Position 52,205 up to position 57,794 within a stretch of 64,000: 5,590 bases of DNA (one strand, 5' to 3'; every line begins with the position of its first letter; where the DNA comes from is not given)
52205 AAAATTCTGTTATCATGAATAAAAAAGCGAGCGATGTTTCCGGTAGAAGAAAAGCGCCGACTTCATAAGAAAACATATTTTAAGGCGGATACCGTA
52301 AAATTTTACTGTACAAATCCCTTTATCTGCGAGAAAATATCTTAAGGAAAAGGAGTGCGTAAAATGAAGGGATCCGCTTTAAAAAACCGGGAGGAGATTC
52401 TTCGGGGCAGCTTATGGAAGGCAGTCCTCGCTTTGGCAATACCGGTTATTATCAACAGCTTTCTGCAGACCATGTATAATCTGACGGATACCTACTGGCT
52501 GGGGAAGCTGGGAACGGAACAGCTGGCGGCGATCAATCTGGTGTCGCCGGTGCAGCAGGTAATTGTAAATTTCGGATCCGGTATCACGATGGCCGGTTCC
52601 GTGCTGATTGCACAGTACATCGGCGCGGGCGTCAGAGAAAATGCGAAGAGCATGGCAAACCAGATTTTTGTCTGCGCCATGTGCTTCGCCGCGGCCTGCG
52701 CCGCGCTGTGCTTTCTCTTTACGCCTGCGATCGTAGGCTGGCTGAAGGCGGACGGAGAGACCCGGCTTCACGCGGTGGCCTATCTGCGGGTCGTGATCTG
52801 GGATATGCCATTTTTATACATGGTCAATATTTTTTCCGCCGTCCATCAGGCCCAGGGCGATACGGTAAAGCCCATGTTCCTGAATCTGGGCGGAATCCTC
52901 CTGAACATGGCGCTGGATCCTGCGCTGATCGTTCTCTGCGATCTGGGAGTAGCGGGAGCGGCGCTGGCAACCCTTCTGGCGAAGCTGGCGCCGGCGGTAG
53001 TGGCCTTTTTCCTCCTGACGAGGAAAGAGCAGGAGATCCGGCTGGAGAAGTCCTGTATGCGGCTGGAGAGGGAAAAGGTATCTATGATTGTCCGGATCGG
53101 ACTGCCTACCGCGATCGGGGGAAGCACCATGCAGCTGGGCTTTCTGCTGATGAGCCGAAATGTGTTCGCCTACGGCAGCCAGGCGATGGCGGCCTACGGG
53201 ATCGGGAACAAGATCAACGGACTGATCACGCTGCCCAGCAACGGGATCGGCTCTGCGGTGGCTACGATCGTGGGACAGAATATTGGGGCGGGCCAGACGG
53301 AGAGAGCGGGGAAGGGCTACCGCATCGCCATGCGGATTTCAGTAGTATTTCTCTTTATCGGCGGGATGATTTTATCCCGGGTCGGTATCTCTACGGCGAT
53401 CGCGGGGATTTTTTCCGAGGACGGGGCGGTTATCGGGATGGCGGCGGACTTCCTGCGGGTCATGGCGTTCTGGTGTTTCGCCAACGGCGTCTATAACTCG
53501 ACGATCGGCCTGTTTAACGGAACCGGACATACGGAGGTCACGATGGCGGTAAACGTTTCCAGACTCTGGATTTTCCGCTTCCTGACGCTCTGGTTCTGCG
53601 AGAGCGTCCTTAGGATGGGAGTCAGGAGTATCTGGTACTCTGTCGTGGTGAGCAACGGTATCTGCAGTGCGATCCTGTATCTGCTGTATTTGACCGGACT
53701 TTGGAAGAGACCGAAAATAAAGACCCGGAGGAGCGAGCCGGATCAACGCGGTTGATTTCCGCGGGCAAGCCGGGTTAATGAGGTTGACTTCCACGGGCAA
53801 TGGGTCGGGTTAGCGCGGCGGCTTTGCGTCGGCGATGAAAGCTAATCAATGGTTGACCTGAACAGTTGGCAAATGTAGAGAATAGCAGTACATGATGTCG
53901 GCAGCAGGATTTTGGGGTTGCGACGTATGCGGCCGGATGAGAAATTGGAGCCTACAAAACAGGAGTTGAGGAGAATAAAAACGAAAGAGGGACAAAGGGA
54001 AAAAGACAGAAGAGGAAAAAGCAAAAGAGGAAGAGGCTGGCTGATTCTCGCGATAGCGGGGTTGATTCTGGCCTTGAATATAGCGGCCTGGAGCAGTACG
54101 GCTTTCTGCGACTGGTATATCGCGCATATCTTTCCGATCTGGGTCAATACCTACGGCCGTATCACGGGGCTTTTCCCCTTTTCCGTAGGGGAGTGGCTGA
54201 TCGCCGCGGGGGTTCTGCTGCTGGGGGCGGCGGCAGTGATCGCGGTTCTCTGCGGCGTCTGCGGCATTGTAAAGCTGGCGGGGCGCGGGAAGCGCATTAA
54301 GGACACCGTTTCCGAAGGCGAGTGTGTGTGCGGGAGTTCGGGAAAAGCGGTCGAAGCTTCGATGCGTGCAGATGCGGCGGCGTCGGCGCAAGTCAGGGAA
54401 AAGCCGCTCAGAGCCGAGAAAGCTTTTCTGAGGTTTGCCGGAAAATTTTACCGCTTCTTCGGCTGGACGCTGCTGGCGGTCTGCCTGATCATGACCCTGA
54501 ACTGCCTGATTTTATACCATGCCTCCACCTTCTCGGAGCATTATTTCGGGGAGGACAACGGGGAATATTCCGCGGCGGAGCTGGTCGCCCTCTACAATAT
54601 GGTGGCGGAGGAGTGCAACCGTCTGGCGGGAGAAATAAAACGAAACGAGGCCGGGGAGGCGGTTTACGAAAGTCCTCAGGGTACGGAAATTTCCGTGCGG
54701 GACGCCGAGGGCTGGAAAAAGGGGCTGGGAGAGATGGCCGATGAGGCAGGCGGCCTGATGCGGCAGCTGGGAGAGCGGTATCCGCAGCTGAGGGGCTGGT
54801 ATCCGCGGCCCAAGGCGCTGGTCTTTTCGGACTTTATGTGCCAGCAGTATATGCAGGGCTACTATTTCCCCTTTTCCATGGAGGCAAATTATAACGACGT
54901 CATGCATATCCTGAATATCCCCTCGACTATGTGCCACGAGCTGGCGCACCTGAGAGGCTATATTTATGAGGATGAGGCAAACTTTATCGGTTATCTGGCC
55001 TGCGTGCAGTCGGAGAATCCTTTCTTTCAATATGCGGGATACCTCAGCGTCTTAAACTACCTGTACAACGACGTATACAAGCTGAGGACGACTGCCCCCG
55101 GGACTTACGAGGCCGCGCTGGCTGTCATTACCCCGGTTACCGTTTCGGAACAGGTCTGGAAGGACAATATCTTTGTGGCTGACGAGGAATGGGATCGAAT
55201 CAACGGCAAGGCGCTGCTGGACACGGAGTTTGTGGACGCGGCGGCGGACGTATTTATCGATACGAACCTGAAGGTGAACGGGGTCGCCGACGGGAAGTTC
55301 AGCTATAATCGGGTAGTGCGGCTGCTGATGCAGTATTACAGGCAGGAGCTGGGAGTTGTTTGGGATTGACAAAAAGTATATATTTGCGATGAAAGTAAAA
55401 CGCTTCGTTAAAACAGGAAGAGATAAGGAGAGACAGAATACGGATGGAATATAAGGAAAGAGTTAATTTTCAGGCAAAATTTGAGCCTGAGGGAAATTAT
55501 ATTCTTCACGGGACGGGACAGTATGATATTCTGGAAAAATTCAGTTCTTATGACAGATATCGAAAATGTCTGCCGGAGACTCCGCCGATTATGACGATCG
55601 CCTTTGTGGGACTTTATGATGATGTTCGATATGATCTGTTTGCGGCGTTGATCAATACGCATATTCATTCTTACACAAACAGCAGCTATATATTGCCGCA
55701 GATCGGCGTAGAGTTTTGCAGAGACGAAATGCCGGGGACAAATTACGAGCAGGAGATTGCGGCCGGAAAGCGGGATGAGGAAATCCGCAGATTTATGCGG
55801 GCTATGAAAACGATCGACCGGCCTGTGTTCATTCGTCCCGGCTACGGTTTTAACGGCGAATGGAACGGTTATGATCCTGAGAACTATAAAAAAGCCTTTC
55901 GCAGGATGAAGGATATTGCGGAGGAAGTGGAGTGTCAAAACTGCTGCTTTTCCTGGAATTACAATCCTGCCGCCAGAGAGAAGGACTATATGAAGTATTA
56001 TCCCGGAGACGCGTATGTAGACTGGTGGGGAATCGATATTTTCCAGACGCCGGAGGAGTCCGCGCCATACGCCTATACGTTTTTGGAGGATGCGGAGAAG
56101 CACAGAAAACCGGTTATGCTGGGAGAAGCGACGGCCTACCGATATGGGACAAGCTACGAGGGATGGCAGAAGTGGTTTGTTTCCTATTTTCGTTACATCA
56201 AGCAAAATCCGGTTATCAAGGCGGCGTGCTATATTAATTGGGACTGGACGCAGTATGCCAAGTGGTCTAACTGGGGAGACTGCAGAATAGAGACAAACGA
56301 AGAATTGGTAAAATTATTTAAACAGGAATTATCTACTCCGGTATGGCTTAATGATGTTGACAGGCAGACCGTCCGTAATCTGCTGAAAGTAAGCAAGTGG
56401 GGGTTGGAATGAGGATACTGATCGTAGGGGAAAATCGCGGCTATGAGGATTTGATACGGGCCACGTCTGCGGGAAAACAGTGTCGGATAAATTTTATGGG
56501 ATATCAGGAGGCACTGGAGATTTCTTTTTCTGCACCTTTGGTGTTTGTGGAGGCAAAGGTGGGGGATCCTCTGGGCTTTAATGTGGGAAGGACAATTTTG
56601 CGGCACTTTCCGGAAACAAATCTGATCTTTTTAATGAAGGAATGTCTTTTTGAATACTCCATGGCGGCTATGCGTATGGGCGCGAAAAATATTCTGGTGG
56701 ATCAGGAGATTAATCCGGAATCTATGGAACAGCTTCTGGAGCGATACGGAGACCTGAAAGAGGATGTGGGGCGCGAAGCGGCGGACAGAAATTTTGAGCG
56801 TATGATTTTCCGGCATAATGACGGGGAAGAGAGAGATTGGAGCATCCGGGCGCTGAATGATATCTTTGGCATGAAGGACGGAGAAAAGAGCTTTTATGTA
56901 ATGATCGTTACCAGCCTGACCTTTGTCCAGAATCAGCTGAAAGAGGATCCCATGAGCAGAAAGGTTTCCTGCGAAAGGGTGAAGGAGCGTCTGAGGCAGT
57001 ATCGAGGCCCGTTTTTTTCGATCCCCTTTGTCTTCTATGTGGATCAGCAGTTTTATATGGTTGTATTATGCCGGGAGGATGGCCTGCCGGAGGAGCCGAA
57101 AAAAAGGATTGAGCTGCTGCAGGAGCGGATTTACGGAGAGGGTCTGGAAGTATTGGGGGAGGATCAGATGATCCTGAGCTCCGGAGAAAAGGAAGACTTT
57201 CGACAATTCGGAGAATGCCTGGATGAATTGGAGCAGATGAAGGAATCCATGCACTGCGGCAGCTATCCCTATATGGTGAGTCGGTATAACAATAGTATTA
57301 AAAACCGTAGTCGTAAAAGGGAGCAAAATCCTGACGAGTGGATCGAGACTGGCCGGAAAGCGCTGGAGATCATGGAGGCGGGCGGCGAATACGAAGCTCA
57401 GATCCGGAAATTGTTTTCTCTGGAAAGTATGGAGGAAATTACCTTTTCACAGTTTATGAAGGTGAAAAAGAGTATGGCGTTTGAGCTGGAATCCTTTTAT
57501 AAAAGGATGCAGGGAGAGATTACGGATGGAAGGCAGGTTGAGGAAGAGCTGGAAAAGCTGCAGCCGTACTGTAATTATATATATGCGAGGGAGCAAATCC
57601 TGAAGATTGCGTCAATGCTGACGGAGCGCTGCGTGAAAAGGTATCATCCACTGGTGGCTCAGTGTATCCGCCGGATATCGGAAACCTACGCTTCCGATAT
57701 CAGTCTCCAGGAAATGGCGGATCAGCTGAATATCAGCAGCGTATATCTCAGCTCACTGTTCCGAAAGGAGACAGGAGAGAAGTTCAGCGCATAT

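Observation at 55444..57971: Candidate new regulatory system: dead GH26 sensor coupled to a pseudo-receiver AraC activator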

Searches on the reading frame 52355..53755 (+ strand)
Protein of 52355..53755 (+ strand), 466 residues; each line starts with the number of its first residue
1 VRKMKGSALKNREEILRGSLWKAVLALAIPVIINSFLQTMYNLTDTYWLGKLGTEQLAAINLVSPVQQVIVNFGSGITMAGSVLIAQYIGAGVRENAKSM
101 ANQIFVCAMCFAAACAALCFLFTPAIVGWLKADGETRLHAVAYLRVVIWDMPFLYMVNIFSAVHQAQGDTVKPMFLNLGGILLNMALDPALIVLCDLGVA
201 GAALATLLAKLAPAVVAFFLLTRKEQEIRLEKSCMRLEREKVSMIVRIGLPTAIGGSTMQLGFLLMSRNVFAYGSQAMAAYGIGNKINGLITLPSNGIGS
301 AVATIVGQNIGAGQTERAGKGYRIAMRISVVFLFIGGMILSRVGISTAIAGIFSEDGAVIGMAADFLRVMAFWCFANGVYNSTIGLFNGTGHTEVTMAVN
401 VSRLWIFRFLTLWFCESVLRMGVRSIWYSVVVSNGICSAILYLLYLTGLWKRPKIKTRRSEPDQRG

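Call 6: search_protein_families(library=pfam, proteins=[window:52355-53755:+], max_evalue=0.01)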
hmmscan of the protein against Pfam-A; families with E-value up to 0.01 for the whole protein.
window:52355-53755:+ (466 aa): 1 family
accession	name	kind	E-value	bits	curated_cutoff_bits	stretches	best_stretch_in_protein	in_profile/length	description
PF01554.23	MatE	-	1.1e-55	188.1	24.9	2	30-189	1-160/161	MatE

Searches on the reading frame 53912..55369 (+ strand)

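Call 6: search_protein_families(library=pfam, proteins=[window:53912-55369:+], max_evalue=0.01)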
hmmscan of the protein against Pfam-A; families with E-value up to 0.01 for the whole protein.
window:53912-55369:+ (485 aa): 1 family
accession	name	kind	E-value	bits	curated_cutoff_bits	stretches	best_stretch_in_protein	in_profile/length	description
PF12725.13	DUF3810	-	3.9e-85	286.4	28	1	69-473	1-311/311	Protein of unknown function (DUF3810)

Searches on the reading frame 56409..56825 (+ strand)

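Call 15: search_protein_families(library=pfam, proteins=[window:56409-56825:+], max_evalue=10)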
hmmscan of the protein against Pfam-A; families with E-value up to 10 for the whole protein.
seq(139 aa): 1 family
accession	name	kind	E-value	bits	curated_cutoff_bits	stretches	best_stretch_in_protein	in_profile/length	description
PF22409.2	TopoV_HHH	-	0.17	12.3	27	1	108-122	14-27/29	Topoisomerase V, HHH domain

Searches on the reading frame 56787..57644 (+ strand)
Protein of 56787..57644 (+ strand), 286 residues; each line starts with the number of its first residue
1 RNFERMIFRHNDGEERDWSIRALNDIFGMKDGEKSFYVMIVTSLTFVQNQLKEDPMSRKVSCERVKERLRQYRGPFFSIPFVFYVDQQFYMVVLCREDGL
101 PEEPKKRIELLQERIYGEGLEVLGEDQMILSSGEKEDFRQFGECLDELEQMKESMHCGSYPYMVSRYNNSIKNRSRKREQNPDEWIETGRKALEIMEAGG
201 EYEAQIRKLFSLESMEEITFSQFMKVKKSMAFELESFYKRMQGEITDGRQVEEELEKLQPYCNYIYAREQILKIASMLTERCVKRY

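Call 15: search_protein_families(library=pfam, proteins=[window:56787-57644:+], max_evalue=10)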
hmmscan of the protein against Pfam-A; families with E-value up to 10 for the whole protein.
seq(286 aa): 1 family
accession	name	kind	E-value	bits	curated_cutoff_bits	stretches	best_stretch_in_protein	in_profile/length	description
PF08200.17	Phage_1_1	-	2.1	9.3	21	0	1-16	2-19/40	Bacteriophage 1.1 Protein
